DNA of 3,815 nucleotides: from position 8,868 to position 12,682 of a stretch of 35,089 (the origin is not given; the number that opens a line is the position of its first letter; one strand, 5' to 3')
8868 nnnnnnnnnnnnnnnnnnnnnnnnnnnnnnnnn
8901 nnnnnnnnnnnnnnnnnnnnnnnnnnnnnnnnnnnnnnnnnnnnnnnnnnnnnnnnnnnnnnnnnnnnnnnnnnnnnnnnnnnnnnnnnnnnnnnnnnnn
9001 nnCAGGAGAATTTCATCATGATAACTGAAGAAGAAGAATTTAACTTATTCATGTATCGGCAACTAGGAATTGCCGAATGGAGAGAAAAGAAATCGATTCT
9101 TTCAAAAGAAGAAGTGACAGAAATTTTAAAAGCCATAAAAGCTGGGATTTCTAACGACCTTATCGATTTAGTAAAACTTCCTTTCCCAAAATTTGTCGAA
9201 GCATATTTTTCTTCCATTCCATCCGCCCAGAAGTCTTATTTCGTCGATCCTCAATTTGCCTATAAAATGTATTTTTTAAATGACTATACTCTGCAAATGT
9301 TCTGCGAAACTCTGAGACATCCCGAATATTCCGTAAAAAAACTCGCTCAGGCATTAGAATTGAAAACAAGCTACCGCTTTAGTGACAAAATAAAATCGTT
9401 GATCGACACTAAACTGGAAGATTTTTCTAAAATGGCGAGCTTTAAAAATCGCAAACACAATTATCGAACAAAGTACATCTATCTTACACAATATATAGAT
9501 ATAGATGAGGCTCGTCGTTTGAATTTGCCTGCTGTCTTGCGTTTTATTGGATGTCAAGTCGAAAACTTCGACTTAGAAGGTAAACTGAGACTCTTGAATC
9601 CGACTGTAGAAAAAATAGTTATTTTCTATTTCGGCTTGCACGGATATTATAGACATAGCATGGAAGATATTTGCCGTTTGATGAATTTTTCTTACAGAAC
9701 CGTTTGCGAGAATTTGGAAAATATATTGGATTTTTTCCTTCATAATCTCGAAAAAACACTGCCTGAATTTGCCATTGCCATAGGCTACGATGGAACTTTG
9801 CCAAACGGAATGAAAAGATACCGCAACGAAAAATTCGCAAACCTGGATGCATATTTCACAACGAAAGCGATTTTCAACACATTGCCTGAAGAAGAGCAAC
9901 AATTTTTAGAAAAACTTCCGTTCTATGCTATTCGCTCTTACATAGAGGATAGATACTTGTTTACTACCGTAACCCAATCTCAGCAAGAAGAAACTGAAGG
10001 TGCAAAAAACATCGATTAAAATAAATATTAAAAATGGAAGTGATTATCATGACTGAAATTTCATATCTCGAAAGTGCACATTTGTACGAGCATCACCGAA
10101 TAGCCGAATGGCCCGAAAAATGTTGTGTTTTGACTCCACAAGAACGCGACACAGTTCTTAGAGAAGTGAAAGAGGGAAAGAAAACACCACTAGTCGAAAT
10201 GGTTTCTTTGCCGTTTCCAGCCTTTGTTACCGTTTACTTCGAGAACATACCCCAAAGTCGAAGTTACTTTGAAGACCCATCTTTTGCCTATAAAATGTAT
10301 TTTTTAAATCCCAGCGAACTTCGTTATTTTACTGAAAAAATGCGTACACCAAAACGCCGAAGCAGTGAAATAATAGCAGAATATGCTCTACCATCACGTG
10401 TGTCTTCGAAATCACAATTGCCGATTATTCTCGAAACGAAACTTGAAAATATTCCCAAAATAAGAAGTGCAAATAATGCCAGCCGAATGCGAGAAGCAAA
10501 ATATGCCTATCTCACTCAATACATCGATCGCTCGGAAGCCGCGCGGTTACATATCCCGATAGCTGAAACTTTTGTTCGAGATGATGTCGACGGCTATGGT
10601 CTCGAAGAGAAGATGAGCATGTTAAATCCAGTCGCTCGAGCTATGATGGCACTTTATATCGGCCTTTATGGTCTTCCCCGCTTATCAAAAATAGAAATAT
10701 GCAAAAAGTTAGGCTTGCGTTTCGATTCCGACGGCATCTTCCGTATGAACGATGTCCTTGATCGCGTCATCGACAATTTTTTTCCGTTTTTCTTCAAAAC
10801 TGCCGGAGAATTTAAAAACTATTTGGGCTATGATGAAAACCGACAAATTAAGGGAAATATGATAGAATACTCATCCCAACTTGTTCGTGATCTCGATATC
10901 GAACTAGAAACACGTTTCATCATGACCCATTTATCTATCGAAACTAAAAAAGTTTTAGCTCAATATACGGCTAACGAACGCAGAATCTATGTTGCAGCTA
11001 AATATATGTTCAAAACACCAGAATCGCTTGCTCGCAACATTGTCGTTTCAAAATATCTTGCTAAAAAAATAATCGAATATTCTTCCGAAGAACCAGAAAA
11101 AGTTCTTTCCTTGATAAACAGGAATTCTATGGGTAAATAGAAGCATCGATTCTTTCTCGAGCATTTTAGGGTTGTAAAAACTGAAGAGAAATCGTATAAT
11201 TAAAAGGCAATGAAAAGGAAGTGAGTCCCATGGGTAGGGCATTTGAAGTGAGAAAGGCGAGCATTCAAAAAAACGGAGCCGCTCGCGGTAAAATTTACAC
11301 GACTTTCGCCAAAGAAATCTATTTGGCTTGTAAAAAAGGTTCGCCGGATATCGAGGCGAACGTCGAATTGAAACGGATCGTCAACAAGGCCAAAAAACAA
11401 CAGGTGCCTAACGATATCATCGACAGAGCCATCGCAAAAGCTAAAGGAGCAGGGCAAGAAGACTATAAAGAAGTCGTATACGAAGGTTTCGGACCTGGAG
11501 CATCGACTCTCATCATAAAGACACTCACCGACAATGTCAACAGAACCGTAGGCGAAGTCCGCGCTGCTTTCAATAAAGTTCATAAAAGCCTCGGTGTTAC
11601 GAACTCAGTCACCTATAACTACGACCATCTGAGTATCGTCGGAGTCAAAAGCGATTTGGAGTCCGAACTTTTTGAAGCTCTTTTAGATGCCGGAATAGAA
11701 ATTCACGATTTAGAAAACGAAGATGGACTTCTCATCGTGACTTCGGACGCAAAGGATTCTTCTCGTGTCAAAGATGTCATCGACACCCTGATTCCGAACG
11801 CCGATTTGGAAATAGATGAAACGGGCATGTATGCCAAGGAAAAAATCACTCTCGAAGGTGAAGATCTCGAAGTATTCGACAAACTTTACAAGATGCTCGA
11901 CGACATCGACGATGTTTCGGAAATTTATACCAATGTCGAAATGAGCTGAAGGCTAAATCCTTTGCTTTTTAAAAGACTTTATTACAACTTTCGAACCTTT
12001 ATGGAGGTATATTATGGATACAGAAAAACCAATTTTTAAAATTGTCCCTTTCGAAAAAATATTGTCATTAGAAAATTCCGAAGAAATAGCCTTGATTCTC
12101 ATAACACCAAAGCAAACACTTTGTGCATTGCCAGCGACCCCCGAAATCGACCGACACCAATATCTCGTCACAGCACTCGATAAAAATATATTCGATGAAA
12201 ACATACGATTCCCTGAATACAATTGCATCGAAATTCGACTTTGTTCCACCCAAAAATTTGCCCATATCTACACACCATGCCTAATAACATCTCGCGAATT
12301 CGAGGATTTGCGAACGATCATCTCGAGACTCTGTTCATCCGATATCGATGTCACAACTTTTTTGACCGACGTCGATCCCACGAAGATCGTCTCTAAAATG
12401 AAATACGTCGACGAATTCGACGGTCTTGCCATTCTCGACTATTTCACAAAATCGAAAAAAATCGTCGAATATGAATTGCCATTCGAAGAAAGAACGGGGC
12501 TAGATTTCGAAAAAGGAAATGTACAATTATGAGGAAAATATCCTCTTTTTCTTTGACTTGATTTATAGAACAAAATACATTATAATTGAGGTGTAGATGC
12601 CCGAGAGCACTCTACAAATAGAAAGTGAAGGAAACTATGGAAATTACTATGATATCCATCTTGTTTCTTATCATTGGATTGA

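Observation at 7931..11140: Promoter-led tandem triplet of unrecognised paralogs between recA and yebC/rny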

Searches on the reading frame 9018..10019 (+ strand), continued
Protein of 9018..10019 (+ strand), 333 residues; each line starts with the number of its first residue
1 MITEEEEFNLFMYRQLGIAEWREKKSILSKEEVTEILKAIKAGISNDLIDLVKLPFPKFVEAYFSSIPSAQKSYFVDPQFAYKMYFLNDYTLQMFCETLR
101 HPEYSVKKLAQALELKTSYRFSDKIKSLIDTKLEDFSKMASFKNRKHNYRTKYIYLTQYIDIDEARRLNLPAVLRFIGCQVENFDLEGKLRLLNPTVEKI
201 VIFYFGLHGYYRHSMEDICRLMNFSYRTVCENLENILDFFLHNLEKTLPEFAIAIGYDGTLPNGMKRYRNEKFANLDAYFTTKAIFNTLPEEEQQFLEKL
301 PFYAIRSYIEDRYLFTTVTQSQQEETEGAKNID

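Call 84: search_dna_similar(query=window:9018-10019:+, collection=plasmids, mode=protein, max_evalue=0.01, max_rows=10)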
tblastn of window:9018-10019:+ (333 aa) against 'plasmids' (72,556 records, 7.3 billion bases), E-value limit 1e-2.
No match.

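Call 86: find_homologous_proteins(query=P0069, max_evalue=0.00001)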
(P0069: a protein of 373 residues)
Query P0069 (373 aa): 1 proteins with E <= 0.00001 among 2112 candidates.
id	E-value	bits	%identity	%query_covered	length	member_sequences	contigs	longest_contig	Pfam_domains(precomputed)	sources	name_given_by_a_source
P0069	2.3e-242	821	100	100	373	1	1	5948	-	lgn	-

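Call 87: find_encoding_contigs(protein=P0069, flank=10000, max_places=3)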
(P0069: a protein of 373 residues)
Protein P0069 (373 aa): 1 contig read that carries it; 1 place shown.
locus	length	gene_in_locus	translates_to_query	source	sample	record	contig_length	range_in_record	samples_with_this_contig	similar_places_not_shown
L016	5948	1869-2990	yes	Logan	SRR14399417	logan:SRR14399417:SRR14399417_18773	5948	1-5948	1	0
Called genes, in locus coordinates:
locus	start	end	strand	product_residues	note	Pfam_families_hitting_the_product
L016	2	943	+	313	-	?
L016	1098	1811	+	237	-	PF20772:TACO1_YebC_N, PF01709:Transcrip_reg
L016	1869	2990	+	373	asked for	-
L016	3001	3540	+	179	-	-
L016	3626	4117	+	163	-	-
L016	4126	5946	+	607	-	?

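Call 90: find_related_loci(query=A5, collection=metagenome_contigs, flank=8000)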
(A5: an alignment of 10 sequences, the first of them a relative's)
Query A5 (373 aa) in metagenome_contigs; peptide patterns used: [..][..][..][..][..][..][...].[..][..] (x = any residue, [..] = any of these).
65 stretches matched a pattern; 2 encode a relative of the query (tblastn E <= 1e-3); 2 distinct loci.
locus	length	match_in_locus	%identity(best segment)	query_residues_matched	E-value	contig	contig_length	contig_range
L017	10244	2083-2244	34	219-276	7e-7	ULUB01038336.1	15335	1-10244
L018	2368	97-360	27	172-257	2e-6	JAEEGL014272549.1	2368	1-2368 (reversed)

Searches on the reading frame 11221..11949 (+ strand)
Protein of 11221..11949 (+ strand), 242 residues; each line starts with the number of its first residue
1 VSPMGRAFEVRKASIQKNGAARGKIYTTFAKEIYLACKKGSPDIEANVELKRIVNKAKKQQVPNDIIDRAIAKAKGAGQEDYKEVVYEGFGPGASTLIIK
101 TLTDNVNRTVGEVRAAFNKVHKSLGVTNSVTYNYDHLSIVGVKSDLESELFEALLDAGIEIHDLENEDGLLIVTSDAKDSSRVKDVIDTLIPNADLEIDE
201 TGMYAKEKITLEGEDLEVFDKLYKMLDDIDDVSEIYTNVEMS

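Call 75: search_protein_families(library=pfam, proteins=[window:11221-11949:+], max_evalue=0.001)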
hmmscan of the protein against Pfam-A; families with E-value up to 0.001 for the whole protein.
window:11221-11949:+ (242 aa): 2 families
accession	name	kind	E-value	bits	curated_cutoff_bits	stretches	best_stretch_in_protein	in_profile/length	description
PF01709.26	Transcrip_reg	-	2.9e-37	128.3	27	1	82-239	1-160/160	TACO1/YebC second and third domain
PF20772.2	TACO1_YebC_N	-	1.1e-21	77.6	36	1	7-76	2-72/73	TACO1/YebC protein N-terminal domain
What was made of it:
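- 11221..11949 (+): yebC (TACO1/YebC family), the neighbour shared by both clades of the family. No terminator separates it from paralog C, and it has its own promoter-like site at 11172-11200. Pfam E 2.9e-37 (call 75).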

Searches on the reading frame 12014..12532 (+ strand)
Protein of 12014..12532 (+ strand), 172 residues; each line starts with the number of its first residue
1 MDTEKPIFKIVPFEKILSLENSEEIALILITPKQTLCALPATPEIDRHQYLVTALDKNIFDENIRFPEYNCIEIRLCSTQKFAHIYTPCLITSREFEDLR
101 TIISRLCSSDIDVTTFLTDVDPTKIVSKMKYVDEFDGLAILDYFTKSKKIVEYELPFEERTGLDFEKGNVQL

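Call 53: search_protein_families(library=padloc, proteins=[window:12014-12532:+], max_evalue=1)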
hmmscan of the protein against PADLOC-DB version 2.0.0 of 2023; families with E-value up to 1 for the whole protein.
window:12014-12532:+ (172 aa): 1 family
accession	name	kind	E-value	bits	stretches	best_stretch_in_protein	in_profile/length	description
PDLC04586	PDC-M33C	-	0.017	12.6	1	59-148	148-230/247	-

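Call 75: search_protein_families(library=pfam, proteins=[window:12014-12532:+], max_evalue=0.001)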
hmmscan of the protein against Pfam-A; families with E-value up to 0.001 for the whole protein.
window:12014-12532:+ (172 aa): 0 families
